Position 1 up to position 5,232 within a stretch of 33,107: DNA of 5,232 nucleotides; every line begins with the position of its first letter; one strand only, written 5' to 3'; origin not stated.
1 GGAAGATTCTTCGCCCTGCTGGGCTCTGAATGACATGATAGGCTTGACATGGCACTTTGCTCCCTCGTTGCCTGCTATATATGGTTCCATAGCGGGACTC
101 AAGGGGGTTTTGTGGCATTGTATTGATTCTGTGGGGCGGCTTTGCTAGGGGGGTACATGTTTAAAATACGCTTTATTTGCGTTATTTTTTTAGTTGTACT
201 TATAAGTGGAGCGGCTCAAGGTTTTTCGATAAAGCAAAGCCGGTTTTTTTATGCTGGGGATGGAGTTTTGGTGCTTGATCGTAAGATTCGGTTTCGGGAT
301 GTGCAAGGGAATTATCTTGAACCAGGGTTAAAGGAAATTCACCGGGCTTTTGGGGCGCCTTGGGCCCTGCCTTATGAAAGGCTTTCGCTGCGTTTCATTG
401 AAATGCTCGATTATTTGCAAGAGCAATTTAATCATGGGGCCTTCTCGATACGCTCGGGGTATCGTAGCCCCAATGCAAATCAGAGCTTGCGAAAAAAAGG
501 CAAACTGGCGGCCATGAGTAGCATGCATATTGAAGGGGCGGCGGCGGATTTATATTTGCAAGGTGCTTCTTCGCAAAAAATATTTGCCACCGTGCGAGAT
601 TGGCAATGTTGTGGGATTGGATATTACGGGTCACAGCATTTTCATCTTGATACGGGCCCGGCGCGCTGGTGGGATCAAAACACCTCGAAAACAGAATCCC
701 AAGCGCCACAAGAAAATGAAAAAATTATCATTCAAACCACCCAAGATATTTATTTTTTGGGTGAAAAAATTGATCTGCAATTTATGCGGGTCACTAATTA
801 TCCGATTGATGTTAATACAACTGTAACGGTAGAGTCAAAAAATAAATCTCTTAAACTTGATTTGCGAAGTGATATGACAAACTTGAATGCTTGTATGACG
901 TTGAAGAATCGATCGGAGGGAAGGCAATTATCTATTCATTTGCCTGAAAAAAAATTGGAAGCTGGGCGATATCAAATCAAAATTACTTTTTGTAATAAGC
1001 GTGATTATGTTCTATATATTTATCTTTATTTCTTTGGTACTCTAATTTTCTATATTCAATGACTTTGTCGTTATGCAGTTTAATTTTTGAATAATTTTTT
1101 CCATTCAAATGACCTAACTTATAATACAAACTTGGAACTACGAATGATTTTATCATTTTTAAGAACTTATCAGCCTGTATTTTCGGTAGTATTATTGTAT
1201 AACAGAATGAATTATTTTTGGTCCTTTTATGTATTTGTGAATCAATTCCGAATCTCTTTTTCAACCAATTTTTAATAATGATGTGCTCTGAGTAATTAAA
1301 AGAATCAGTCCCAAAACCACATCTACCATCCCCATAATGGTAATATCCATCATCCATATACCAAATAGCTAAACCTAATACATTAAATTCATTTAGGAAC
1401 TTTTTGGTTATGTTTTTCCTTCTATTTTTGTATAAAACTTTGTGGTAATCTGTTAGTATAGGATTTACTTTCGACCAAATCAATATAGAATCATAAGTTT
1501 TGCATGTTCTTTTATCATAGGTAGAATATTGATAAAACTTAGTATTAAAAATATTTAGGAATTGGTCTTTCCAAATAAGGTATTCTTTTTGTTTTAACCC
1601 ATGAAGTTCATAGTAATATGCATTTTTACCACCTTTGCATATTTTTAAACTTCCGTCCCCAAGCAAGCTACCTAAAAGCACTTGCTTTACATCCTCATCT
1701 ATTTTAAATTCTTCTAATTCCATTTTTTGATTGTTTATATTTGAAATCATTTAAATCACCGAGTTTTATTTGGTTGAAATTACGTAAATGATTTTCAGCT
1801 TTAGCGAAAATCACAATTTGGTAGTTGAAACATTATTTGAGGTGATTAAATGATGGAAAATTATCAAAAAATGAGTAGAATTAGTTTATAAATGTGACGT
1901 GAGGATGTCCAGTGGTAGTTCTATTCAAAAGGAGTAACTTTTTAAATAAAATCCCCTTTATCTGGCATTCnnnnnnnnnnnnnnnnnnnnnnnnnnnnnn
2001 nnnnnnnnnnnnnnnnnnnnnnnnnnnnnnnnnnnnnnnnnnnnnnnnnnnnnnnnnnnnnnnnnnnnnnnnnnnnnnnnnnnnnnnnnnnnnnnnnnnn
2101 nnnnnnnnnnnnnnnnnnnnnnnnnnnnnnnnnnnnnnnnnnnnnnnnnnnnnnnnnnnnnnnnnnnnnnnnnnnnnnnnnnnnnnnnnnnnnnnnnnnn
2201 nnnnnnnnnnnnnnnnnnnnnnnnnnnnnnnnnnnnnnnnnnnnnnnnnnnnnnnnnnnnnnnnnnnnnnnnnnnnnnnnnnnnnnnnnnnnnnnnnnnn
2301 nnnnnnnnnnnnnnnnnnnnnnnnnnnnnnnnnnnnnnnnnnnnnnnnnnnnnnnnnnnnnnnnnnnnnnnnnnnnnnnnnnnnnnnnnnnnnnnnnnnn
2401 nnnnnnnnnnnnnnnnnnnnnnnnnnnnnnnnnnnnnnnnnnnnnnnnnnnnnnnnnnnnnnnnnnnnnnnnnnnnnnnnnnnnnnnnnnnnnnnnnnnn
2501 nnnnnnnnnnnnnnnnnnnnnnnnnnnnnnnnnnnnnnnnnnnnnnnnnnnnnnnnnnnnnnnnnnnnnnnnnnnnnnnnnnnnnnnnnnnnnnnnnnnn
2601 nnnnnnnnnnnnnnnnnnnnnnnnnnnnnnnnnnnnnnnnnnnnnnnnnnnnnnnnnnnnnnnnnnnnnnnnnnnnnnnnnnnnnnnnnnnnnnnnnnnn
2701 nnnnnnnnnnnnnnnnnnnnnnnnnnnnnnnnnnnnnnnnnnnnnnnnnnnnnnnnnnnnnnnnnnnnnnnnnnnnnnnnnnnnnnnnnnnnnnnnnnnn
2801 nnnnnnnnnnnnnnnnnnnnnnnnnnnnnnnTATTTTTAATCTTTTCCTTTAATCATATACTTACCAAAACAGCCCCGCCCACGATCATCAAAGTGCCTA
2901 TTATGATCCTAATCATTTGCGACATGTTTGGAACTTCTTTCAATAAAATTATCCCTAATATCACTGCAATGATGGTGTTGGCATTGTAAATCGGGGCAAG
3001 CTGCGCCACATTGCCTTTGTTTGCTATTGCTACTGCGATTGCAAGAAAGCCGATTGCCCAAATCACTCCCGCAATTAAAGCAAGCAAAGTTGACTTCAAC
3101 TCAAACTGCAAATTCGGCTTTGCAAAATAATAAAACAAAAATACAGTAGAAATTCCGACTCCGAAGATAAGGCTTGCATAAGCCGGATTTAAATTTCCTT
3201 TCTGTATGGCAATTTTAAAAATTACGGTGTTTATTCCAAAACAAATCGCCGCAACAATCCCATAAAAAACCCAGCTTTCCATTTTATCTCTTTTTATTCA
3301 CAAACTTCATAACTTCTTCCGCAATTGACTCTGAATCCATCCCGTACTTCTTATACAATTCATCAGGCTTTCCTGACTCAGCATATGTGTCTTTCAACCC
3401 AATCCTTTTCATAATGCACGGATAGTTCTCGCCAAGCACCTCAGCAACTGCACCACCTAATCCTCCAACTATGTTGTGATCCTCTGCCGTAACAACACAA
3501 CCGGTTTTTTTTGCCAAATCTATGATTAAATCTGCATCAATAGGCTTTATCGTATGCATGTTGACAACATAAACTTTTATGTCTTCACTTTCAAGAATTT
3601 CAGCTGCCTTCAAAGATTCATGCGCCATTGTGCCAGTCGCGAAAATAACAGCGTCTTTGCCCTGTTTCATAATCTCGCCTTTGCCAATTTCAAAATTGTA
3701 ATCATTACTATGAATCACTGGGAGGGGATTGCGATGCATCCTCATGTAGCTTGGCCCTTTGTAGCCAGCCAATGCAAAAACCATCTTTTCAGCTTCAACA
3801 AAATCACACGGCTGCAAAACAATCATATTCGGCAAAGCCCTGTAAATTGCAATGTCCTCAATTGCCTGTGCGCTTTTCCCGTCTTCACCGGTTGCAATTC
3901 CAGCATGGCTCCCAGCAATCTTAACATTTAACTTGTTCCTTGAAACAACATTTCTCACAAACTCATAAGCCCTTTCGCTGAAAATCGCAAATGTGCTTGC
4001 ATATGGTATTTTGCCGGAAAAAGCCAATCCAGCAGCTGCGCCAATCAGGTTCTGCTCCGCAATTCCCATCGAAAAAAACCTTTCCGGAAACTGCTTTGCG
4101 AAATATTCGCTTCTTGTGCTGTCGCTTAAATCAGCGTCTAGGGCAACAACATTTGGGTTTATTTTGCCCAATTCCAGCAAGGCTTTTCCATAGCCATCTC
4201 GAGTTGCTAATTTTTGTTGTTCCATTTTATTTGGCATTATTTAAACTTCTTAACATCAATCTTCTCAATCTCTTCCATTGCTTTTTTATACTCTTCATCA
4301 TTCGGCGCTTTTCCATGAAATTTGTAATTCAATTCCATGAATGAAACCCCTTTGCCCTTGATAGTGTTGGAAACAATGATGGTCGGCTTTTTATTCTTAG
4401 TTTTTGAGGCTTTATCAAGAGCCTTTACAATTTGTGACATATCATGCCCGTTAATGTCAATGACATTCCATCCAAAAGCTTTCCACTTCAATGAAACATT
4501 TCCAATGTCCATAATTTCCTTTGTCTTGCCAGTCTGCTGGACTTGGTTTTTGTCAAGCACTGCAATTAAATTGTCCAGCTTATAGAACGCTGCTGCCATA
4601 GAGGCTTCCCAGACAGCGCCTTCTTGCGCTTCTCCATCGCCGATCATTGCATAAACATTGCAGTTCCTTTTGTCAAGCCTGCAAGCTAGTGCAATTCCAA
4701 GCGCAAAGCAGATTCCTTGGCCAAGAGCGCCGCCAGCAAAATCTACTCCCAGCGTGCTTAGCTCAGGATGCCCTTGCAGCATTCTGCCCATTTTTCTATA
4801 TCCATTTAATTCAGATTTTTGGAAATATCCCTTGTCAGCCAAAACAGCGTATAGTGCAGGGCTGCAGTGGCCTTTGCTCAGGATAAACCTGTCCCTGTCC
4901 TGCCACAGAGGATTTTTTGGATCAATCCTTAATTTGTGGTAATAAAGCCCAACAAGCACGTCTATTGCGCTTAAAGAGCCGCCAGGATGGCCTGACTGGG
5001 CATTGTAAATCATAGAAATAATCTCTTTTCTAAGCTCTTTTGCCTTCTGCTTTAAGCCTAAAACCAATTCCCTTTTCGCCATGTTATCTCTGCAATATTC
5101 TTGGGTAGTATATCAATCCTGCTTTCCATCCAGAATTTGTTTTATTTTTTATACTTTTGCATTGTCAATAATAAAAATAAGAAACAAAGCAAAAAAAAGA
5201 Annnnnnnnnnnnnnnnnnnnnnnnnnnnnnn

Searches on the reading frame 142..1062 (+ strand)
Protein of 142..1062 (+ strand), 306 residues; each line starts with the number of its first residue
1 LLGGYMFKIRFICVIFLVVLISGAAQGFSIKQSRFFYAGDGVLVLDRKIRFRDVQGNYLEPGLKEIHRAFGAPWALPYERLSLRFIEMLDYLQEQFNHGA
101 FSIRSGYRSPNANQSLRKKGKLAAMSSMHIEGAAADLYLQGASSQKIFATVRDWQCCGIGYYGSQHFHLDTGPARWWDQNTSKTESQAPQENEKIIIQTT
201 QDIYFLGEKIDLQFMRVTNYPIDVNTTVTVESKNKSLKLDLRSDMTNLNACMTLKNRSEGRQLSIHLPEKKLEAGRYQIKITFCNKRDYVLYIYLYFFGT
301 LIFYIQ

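Call 107: search_protein_families(library=pfam, proteins=[window:142-1062:+], max_evalue=0.001)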
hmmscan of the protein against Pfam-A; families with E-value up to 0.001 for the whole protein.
window:142-1062:+ (306 aa): 2 families
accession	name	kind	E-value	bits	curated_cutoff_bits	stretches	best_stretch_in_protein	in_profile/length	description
PF05951.18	Peptidase_M15_2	-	3.1e-17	63.2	27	1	77-177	49-153/153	Bacterial protein of unknown function (DUF882)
PF08291.16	Peptidase_M15_3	-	1.6e-09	38.3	23.2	1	85-170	28-108/108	Peptidase M15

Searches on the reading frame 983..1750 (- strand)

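Call 107: search_protein_families(library=pfam, proteins=[window:983-1750:-], max_evalue=0.001)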
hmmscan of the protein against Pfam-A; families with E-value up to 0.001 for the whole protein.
window:983-1750:- (255 aa): 1 family
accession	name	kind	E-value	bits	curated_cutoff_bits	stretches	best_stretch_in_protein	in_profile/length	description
PF03161.18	LAGLIDADG_2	-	1.2e-29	103.8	25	1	23-196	2-168/168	LAGLIDADG DNA endonuclease family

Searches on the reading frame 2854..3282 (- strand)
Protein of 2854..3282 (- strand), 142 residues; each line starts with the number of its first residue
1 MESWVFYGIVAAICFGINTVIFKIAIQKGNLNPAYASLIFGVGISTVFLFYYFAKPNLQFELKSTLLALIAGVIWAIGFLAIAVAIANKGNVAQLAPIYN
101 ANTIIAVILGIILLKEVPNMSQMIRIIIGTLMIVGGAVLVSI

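Call 107: search_protein_families(library=pfam, proteins=[window:2854-3282:-], max_evalue=0.001)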
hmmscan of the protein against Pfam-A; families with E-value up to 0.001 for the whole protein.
window:2854-3282:- (142 aa): 2 families
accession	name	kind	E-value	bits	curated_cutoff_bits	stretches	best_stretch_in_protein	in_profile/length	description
PF00892.27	EamA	-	7.2e-11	43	28.2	1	3-141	2-134/135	EamA-like transporter family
PF06800.18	Sugar_transport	-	1.4e-09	38.2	26.3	1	8-142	147-279/280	Sugar transport protein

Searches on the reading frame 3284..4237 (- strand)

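Call 107: search_protein_families(library=pfam, proteins=[window:3284-4237:-], max_evalue=0.001)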
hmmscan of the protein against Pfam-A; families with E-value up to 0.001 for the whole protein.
window:3284-4237:- (317 aa): 3 families
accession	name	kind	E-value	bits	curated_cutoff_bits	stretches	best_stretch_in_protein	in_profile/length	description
PF02779.29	Transket_pyr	-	2.2e-42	145.1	27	1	9-172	2-172/174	Transketolase, pyrimidine binding domain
PF02780.25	Transketolase_C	-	1e-33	116.3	25.9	1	185-305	1-124/124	Transketolase, C-terminal domain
PF22613.1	Transketolase_C_1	-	9.2e-05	23.1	27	1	192-236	10-54/113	Transketolase-like TK C-terminal domain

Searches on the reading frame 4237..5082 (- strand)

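Call 107: search_protein_families(library=pfam, proteins=[window:4237-5082:-], max_evalue=0.001)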
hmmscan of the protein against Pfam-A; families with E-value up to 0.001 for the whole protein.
window:4237-5082:- (281 aa): 4 families
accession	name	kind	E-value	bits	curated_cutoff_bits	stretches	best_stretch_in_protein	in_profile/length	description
PF00456.26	Transketolase_N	-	2.5e-56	191.5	22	1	13-270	5-273/334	Transketolase, thiamine diphosphate binding domain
PF13292.11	DXP_synthase_N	-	8.7e-13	48.6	21.2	1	10-181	18-173/274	1-deoxy-D-xylulose-5-phosphate synthase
PF00676.26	E1_dh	-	5.7e-09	35.8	22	1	119-236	102-220/300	Dehydrogenase E1 component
PF02775.26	TPP_enzyme_C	-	2.8e-06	27.6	21.9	1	116-233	26-146/151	Thiamine pyrophosphate enzyme, C-terminal TPP binding domain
